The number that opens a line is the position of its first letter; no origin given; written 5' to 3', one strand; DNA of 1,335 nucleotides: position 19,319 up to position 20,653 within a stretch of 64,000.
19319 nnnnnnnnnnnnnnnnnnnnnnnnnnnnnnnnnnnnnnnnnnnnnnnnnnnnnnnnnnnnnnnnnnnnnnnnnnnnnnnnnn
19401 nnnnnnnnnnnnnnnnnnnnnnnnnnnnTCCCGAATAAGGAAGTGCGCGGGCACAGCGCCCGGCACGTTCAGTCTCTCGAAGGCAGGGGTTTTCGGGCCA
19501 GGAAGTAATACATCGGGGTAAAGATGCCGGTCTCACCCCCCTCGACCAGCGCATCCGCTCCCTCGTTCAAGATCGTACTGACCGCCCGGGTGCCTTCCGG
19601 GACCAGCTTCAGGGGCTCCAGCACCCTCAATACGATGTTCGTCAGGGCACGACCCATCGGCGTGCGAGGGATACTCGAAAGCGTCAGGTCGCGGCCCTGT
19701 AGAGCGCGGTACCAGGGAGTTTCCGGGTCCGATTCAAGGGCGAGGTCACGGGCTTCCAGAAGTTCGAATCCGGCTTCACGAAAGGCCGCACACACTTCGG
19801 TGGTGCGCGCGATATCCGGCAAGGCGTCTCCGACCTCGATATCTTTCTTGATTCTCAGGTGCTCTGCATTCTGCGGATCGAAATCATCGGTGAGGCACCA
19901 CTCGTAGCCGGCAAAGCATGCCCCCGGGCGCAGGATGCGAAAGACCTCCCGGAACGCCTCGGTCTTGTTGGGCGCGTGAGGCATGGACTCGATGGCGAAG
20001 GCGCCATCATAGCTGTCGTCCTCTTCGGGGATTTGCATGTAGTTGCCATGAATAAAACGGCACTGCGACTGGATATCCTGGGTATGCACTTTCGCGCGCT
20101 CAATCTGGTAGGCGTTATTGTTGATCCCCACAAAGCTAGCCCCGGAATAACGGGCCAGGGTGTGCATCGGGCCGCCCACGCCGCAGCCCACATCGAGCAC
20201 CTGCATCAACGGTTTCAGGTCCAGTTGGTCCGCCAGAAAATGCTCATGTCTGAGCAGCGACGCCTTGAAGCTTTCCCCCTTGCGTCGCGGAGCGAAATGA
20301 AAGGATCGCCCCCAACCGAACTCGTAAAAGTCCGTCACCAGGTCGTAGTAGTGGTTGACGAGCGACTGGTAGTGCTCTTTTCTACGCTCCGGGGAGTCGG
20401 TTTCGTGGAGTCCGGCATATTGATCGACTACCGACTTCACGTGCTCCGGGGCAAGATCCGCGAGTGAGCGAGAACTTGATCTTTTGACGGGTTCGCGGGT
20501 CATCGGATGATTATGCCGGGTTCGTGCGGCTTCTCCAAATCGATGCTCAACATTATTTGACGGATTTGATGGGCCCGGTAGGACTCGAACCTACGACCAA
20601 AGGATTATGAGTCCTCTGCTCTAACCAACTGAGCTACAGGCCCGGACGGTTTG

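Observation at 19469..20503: Bacterial sterol 24-C-methyltransferase (ERG6/SMT family) next to the sterol operon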

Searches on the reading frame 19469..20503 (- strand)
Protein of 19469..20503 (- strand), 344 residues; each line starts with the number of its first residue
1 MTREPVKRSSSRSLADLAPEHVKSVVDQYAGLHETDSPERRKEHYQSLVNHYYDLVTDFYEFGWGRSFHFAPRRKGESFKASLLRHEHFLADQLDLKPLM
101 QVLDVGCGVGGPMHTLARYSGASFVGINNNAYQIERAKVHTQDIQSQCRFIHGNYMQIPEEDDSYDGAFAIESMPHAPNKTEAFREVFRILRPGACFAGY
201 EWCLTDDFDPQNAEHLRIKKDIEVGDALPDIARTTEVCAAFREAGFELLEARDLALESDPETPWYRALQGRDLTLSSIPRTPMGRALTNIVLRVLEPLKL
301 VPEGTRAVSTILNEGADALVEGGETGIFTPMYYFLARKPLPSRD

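Call 4: search_protein_families(library=pfam, proteins=[window:19469-20503:-])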
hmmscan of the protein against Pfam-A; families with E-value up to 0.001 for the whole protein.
window:19469-20503:- (344 aa): 8 families
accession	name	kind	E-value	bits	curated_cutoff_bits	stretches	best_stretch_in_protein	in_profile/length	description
PF08498.15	Sterol_MT_C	-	4.2e-24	84.9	21.7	1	280-339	6-65/66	Sterol methyltransferase C-terminal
PF08241.18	Methyltransf_11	-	6.7e-17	62.4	21.2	1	103-196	1-92/95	Methyltransferase domain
PF13649.12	Methyltransf_25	-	8.4e-17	62.1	27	1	102-194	1-96/97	Methyltransferase domain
PF13847.12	Methyltransf_31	-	7.5e-15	55.3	27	1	97-203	2-113/145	Methyltransferase domain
PF02353.26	CMAS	-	8.3e-13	48.7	27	1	43-256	4-220/273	Mycolic acid cyclopropane synthetase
PF13489.12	Methyltransf_23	-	7e-12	45.8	27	1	91-250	14-163/164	Methyltransferase domain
PF08242.18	Methyltransf_12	-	1.2e-10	42.4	30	1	103-197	1-98/98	Methyltransferase domain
PF01209.24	Ubie_methyltran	-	2.7e-09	37.1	20.1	1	89-198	38-150/233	ubiE/COQ5 methyltransferase family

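Call 5: search_protein_families(library=ncbifam, proteins=[window:19469-20503:-])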
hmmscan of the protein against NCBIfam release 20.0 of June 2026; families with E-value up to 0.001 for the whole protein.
window:19469-20503:- (344 aa): 27 families (the best 25 are shown)
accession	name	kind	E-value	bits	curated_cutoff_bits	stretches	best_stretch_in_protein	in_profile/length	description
NF045667.1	MTase_DVU1556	equivalog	7.8e-14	51.6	155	1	92-253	16-167/213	DVU_1556 family methyltransferase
NF045823.1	PthPhpthDimycoMt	equivalog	4.8e-13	48.9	300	1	84-199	53-166/256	phthiotriol/phenolphthiotriol dimycocerosates methyltransferase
NF045825.1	FAmtase_mtf2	equivalog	1.4e-11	44.1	400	1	88-197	49-156/248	fatty-acid O-methyltransferase Mtf2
NF040703.1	cyclopro_CfaB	exception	2.4e-10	39.8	650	1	40-195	98-259/393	C17 cyclopropane fatty acid synthase CfaB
TIGR01983.1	UbiG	equivalog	7.6e-10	38.5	102.95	1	99-195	50-147/228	bifunctional 2-polyprenyl-6-hydroxyphenol methylase/3-demethylubiquinol 3-O-methyltransferase UbiG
NF041675.1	sarc_dimgly_tmase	equivalog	1.2e-09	38.5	550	1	79-198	47-168/278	sarcosine/dimethylglycine N-methyltransferase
NF041537.1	ArsM_AhpD_UU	exception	1.6e-09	37.1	510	1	100-247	78-223/345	arsenite methyltransferase/AhpD domain selenoprotein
NF008686.0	PRK11705.1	equivalog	2.1e-09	36.9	400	1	44-180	111-244/383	cyclopropane fatty acyl phospholipid synthase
NF053839.1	CPFASynBruc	equivalog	6.7e-09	35.2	600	1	43-176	116-251/410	cyclopropane fatty acid synthase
NF001244.0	PRK00216.1-5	equivalog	1.5e-08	34.3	216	1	94-200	44-154/236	bifunctional demethylmenaquinone methyltransferase/2-methoxy-6-polyprenyl-1,4-benzoquinol methylase UbiE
NF001243.0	PRK00216.1-4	equivalog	1.7e-08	34.1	235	1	92-196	41-148/237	demethylmenaquinone methyltransferase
TIGR01934.1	MenG_MenH_UbiE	subfamily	1.9e-08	33.9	158.35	1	95-198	36-140/223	ubiquinone/menaquinone biosynthesis methyltransferase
NF040539.1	AST_met_ArsM_2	exception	2.6e-08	34.1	240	1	100-198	58-162/262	putative arsinothricin biosynthesis methyltransferase ArsM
NF041536.1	ArsM_DUF2284_UU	exception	5.8e-08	31.5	575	1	101-260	79-237/459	arsenite methyltransferase/DUF2284 domain selenoprotein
TIGR02752.1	MenG_heptapren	equivalog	7e-08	32.3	419.85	1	93-197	40-147/231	demethylmenaquinone methyltransferase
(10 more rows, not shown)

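Call 6: search_solved_structures(query=window:19469-20503:-, show_alignments=2)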
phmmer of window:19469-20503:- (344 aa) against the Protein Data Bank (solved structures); distinct sequences matched with E-value up to 0.001: 30.
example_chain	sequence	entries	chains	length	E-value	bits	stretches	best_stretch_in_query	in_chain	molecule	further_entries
8zc8_A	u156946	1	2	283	9.9e-18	67.6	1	53-197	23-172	MitM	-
3bus_A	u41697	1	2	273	1e-17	67.5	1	49-205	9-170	Methyltransferase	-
21zq_A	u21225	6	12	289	1e-17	67.5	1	53-197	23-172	MitM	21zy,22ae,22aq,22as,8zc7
6uv6_A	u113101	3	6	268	1.2e-16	64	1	52-261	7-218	D-glucose O-methyltransferase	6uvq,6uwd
5gm1_A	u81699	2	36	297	1.2e-12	50.9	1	85-213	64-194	O-methylransferase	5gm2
2o57_A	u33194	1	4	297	1.1e-11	47.7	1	57-211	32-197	putative sarcosine dimethylglycine methyltransferase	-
7v6h_A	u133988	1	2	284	7.3e-11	45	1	90-266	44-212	Cyclopropane fatty-acyl-phospholipid synthase-like methyltransferase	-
1ve3_A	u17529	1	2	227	1.2e-10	44.2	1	97-237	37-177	hypothetical protein PH0226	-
4pne_A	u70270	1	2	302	1.8e-10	43.7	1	51-199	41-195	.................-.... protein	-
5wp5_A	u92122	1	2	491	3.1e-10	42.9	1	88-219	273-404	Phosphomethylethanolamine N-methyltransferase 2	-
7qos_A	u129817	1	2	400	5.9e-09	38.7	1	47-250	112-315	Cyclopropane-fatty-acyl-phospholipid synthase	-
3mgg_A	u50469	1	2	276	1.1e-08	37.8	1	96-198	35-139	Methyltransferase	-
5wp4_A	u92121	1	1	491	2.3e-08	36.8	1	90-207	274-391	Phosphoethanolamine N-methyltransferase 1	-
6f5z_A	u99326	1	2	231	5.9e-08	35.4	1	97-254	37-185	24-sterol C-methyltransferase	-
7fbh_A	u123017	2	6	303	1.5e-07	34.1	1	101-283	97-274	BezA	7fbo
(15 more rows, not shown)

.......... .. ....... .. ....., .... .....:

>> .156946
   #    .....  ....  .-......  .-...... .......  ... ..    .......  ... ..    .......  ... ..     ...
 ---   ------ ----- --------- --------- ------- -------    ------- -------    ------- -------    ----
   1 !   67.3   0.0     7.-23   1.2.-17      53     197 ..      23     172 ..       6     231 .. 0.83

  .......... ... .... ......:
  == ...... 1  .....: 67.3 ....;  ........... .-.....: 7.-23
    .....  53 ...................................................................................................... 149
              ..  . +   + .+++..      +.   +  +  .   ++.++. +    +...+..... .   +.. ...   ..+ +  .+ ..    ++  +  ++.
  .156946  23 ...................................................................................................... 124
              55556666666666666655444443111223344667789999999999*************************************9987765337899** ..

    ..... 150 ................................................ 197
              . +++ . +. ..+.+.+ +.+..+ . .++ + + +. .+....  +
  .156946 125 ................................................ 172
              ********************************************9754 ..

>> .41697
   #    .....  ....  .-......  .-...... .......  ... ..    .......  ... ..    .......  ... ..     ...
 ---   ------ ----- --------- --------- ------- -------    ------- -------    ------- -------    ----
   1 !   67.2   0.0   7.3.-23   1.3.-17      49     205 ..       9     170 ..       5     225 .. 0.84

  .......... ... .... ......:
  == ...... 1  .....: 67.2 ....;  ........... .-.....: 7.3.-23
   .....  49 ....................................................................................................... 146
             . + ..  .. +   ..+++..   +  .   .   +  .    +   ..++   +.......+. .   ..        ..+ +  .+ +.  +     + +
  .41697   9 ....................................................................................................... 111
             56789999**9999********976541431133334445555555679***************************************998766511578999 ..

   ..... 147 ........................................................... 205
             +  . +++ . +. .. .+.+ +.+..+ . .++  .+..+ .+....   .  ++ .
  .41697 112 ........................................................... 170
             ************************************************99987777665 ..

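Call 8: find_homologous_proteins(query=window:19469-20503:-, max_evalue=1e-20)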
Query window:19469-20503:- (344 aa): 3435 proteins with E <= 1e-20 among 8000 candidates; the best 120 are listed.
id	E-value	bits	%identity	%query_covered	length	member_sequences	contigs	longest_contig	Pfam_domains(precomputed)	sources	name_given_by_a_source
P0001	2.4e-221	752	95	100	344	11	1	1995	PF13847.13,PF13489.13,PF02353.27,PF13649.13,PF01209.25,PF08241.19,PF08242.19,PF08498.16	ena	-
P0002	2.7e-189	647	80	99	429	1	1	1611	PF13847.13,PF13489.13,PF02353.27,PF13649.13,PF01209.25,PF08241.19,PF08242.19,PF08498.16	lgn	-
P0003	2.2e-187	640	82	98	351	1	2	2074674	PF13847.13,PF13489.13,PF02353.27,PF13649.13,PF01209.25,PF08241.19,PF08242.19,PF08498.16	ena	-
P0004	3.2e-185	633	81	99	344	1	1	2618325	PF13847.13,PF13489.13,PF02353.27,PF13649.13,PF01209.25,PF08241.19,PF08242.19,PF08498.16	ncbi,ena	-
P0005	3.1e-183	627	80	99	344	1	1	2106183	PF13847.13,PF13489.13,PF02353.27,PF13649.13,PF01209.25,PF08241.19,PF08242.19,PF08498.16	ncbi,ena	-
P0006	3.3e-183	627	78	100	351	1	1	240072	PF13847.13,PF13489.13,PF02353.27,PF13649.13,PF01135.26,PF01209.25,PF08241.19,PF08242.19,PF08498.16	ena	-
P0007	5.6e-183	626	79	99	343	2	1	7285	PF13847.13,PF13489.13,PF02353.27,PF13649.13,PF01209.25,PF08241.19,PF08242.19,PF08498.16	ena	-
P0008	9.9e-183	625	80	98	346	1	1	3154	PF13847.13,PF13489.13,PF02353.27,PF13649.13,PF01209.25,PF08241.19,PF08242.19,PF08498.16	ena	-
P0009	1.7e-182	624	79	99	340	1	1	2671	PF13847.13,PF13489.13,PF02353.27,PF13649.13,PF01209.25,PF08241.19,PF08242.19,PF08498.16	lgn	-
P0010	1.9e-182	624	78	100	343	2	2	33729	PF13847.13,PF13489.13,PF02353.27,PF13649.13,PF01209.25,PF08241.19,PF08242.19,PF08498.16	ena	-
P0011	3.4e-182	623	78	100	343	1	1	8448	PF13847.13,PF13489.13,PF02353.27,PF13649.13,PF01209.25,PF08241.19,PF08242.19,PF08498.16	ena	-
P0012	4.2e-182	623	80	98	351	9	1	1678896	PF13847.13,PF13489.13,PF02353.27,PF13649.13,PF01135.26,PF01209.25,PF08241.19,PF08242.19,PF08498.16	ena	-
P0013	5.2e-182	623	78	99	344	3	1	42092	PF13847.13,PF13489.13,PF02353.27,PF13649.13,PF01209.25,PF08241.19,PF08242.19,PF08498.16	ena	-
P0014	1.1e-181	622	78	100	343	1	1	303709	PF13847.13,PF13489.13,PF02353.27,PF13649.13,PF01209.25,PF08241.19,PF08242.19,PF08498.16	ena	-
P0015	3.2e-181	620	78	100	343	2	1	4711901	PF13847.13,PF13489.13,PF02353.27,PF13649.13,PF01209.25,PF08241.19,PF08242.19,PF08498.16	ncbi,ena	-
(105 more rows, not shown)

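Call 9: find_related_loci(query=window:19469-20503:-, collection=genome_contigs, flank=10000)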
Query window:19469-20503:- (344 aa) in genome_contigs; peptide patterns used: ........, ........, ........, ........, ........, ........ (x = any residue, [..] = any of these).
336 stretches matched a pattern; 300 encode a relative of the query (tblastn E <= 1e-3); the best 80 are kept; 80 distinct loci.
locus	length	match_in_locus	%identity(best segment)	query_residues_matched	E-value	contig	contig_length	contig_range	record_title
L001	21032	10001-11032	95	1-344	0e+0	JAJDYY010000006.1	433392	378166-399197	MAG: Gammaproteobacteria bacterium isolate jk18x34bins.59 k141_187261, whole genome shotgun sequence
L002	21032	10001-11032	95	1-344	0e+0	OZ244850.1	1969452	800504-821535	MAG: Gammaproteobacteria bacterium isolate ed37e13b-53fa-493c-b8f4-17445a644a29 genome assembly, chromosome: 1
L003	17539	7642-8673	95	1-344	0e+0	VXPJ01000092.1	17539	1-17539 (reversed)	MAG: Proteobacteria bacterium isolate SB0662_bin_53 NODE_2924_length_17539_cov_23.886696, whole genome shotgun sequence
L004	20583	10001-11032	79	1-344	0e+0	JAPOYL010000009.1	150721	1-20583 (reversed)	MAG: Gammaproteobacteria bacterium isolate COS4_bin_31 NODE_97_length_150721_cov_10.0414, whole genome shotgun sequence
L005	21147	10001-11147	81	1-339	0e+0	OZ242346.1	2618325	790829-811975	MAG: Nitrospirales bacterium isolate 9c02dde2-7a43-4f12-96c5-beceef923469 genome assembly, chromosome: 1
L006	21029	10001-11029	78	1-344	0e+0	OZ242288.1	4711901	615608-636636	MAG: uncultured Candidatus Binatia bacterium isolate 92a940bf-e797-4da1-8ec4-eab1d584ba41 genome assembly, chromosome: 1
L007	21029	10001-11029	78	1-344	0e+0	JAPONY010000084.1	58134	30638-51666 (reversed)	MAG: Gammaproteobacteria bacterium isolate APA_bin_21 c_000000528963, whole genome shotgun sequence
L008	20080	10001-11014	78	1-339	0e+0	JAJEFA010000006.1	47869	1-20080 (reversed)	MAG: Candidatus Binatia bacterium isolate p16x34bins.64 k141_119330, whole genome shotgun sequence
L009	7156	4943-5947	79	5-340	0e+0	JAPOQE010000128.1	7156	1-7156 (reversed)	MAG: Gammaproteobacteria bacterium isolate APA_bin_76 c_000000470374, whole genome shotgun sequence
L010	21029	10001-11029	77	1-344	0e+0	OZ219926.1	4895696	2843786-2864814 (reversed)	MAG: Thermodesulfobacteriota bacterium isolate 21442c6b-cc68-4f82-8039-a5361455a999 genome assembly, chromosome: 3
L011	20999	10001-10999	78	6-339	0e+0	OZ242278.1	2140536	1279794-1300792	MAG: Gammaproteobacteria bacterium isolate 99813c64-cda1-4339-9072-ed8613caf1e7 genome assembly, chromosome: 1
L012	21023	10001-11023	80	3-344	0e+0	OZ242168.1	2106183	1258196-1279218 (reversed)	MAG: Gammaproteobacteria bacterium isolate b8ff562c-44dd-40bc-8c1c-884215fd9d6e genome assembly, chromosome: 1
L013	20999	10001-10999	78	6-339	0e+0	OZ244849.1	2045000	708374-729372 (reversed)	MAG: Gammaproteobacteria bacterium isolate d69fa993-bf33-4d49-8a20-c776535acd96 genome assembly, chromosome: 1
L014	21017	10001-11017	77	1-340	0e+0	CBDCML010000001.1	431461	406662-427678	MAG: Opitutales bacterium isolate e0fc1690-48a8-4d2d-90c6-43be15898d10 genome assembly, contig: contig_1, whole genome s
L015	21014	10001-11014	77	1-339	0e+0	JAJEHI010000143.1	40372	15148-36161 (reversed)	MAG: Defluviicoccus sp. isolate p16x60bins.37 k141_51684, whole genome shotgun sequence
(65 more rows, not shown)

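Call 29: find_related_loci(query=window:19469-20503:-, collection=metagenome_contigs, flank=10000)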
Query window:19469-20503:- (344 aa) in metagenome_contigs; peptide patterns used: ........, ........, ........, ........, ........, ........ (x = any residue, [..] = any of these).
167 stretches matched a pattern; 112 encode a relative of the query (tblastn E <= 1e-3); the best 80 are kept; 80 distinct loci.
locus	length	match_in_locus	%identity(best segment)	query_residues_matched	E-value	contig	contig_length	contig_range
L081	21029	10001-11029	78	1-344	0e+0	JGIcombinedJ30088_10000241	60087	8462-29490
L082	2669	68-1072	79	5-340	0e+0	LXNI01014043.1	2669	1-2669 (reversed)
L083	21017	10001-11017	75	5-344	6e-178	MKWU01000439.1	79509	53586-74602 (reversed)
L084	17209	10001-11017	75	5-344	5e-178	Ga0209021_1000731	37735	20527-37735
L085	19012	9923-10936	74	1-339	3e-176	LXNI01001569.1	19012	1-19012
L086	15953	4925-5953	74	1-344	7e-175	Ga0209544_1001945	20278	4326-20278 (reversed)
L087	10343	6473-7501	74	1-344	7e-175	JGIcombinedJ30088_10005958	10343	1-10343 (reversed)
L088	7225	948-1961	75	1-339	6e-175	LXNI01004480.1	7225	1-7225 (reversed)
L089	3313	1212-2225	73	1-339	3e-179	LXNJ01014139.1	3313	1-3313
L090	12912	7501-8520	72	1-339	1e-170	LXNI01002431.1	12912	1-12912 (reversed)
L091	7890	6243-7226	75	8-336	3e-167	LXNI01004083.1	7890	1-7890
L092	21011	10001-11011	69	5-344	2e-162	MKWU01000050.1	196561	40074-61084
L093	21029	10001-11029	75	1-344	6e-177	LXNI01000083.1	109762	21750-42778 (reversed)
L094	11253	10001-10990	60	15-339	1e-129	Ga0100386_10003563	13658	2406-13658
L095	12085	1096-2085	60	15-339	2e-129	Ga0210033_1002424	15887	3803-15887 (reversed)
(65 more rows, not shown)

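Call 56: find_encoding_contigs(protein=window:19469-20503:-, flank=3000, max_places=4)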
Protein window:19469-20503:- (344 aa): 1 contig read that carries it; 1 place shown.
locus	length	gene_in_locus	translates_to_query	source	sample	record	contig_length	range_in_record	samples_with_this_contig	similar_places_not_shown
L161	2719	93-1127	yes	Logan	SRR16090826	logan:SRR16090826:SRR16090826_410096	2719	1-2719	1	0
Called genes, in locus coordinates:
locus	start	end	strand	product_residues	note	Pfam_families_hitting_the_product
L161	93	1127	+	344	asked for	PF02353:CMAS, PF01209:Ubie_methyltran, PF13489:Methyltransf_23, PF13847:Methyltransf_31, PF08241:Methyltransf_11, PF08242:Methyltransf_12, PF13649:Methyltransf_25, PF08498:Sterol_MT_C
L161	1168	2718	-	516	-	?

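Call 57: predict_structure(alignment_id=A1)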
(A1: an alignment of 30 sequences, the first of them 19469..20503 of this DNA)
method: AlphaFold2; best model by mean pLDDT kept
length: 344 residues; sequences in the alignment: 30
mean_pLDDT: 53.8   pTM: 0.51
mean pLDDT of the five models: 53.8, 47.6, 39.7, 37.5, 36.7
residues with pLDDT >= 90: 1; 70-90: 74; 50-70: 117; < 50: 152
segments of 3 or more residues with pLDDT < 50: 1-15, 56-73, 173-178, 201-210, 218-237, 252-306, 315-332
pLDDT, mean of each block of 10 residues (from residue 1): 31 50 64 54 49 49 35 53 71 83 67 79 78 68 80 59 70 50 71 74 41 53 38 45 63 40 29 33 33 27 49 44 31 64 58
secondary structure, 60 per line:
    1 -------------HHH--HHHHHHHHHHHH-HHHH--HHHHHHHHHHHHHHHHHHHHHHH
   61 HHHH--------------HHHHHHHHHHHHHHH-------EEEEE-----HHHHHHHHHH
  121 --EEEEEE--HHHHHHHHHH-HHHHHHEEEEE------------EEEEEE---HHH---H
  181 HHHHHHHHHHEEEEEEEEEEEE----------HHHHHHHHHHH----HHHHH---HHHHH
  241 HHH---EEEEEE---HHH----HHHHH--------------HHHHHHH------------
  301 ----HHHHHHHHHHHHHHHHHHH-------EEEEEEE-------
elements in order: H19-30 H32-35 H38-64 H79-93 E101-105 H111-120 E123-128 H131-140 H142-147 E148-152 E165-170 H180-190 E191-202 H213-223 H228-232 H236-243 E247-252 H263-267 H282-288 H305-323 E331-337

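Call 59: search_protein_families(library=pfam, alignment_id=A1, max_evalue=0.00001)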
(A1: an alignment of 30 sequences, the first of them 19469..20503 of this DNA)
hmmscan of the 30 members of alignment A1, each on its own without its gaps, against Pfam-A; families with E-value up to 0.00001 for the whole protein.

A. member 1, window:19469-20503:- (344 aa): 8 families
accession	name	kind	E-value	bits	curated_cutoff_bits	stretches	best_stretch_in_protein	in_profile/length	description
PF08498.15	Sterol_MT_C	-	4.2e-24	84.9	21.7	1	280-339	6-65/66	Sterol methyltransferase C-terminal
PF08241.18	Methyltransf_11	-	6.7e-17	62.4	21.2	1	103-196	1-92/95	Methyltransferase domain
PF13649.12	Methyltransf_25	-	8.4e-17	62.1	27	1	102-194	1-96/97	Methyltransferase domain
PF13847.12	Methyltransf_31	-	7.5e-15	55.3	27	1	97-203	2-113/145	Methyltransferase domain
PF02353.26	CMAS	-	8.3e-13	48.7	27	1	43-256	4-220/273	Mycolic acid cyclopropane synthetase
PF13489.12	Methyltransf_23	-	7e-12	45.8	27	1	91-250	14-163/164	Methyltransferase domain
PF08242.18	Methyltransf_12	-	1.2e-10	42.4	30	1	103-197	1-98/98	Methyltransferase domain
PF01209.24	Ubie_methyltran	-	2.7e-09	37.1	20.1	1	89-198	38-150/233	ubiE/COQ5 methyltransferase family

B. families by the number of members that match (of 30 scanned): 8 families
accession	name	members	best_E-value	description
PF08498.15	Sterol_MT_C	30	1.3e-24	Sterol methyltransferase C-terminal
PF08241.18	Methyltransf_11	30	2e-19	Methyltransferase domain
PF13649.12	Methyltransf_25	30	3.4e-19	Methyltransferase domain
PF13847.12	Methyltransf_31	30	5.2e-16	Methyltransferase domain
PF02353.26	CMAS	30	2.5e-15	Mycolic acid cyclopropane synthetase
PF13489.12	Methyltransf_23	30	2.7e-15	Methyltransferase domain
PF08242.18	Methyltransf_12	30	5.6e-13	Methyltransferase domain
PF01209.24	Ubie_methyltran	30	3.3e-10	ubiE/COQ5 methyltransferase family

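Call 64: search_protein_families(library=pfam, proteins=[L001:988-2028:+, L001:2867-3685:+, L001:4581-5447:+, L001:5407-6525:+, L001:6512-7267:+, L001:7504-8592:+, L001:8976-9509:+], max_evalue=0.0001)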
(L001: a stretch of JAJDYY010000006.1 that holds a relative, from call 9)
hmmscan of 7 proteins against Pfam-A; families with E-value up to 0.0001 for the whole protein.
L001:988-2028:+ (346 aa): 2 families
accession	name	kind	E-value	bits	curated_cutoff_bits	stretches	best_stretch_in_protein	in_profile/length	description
PF00589.27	Phage_integrase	-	2e-31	109.5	27.1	1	167-334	2-170/172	Phage integrase family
PF24624.1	Int_N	-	4.1e-05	24.7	27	0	80-157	22-98/100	Phage integrase, N-terminal domain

L001:2867-3685:+ (272 aa): 1 family
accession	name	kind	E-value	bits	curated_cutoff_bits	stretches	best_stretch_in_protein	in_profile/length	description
PF13730.12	HTH_36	-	7e-10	39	25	1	18-65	7-54/55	Helix-turn-helix domain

L001:4581-5447:+ (288 aa): 2 families
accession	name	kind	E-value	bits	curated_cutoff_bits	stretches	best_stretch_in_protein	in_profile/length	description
PF12834.13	Phage_int_SAM_2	-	1.2e-19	71.1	22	1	1-83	1-82/91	Phage integrase, N-terminal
PF12835.12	Integrase_1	-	2e-16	60.7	23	1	116-234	18-149/149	Integrase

L001:5407-6525:+ (372 aa): 1 family
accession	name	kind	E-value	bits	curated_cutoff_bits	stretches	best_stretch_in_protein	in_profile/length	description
PF01555.25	N6_N4_Mtase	-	3.6e-48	164.9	26.7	1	122-363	1-220/221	DNA methylase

L001:6512-7267:+ (251 aa): 1 family
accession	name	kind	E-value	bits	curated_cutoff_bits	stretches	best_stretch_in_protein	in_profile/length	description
PF17411.7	SmaI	-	8.3e-08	32.4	27.3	1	19-247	14-239/240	Type II site-specific deoxyribonuclease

L001:7504-8592:+ (362 aa): 1 family
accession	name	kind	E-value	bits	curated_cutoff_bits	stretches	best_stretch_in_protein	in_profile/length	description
PF01972.22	SDH_protease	-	5.6e-21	75.2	31.3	2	80-155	89-165/286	ClpP-like SDH-type serine proteinase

L001:8976-9509:+ (177 aa): 0 families
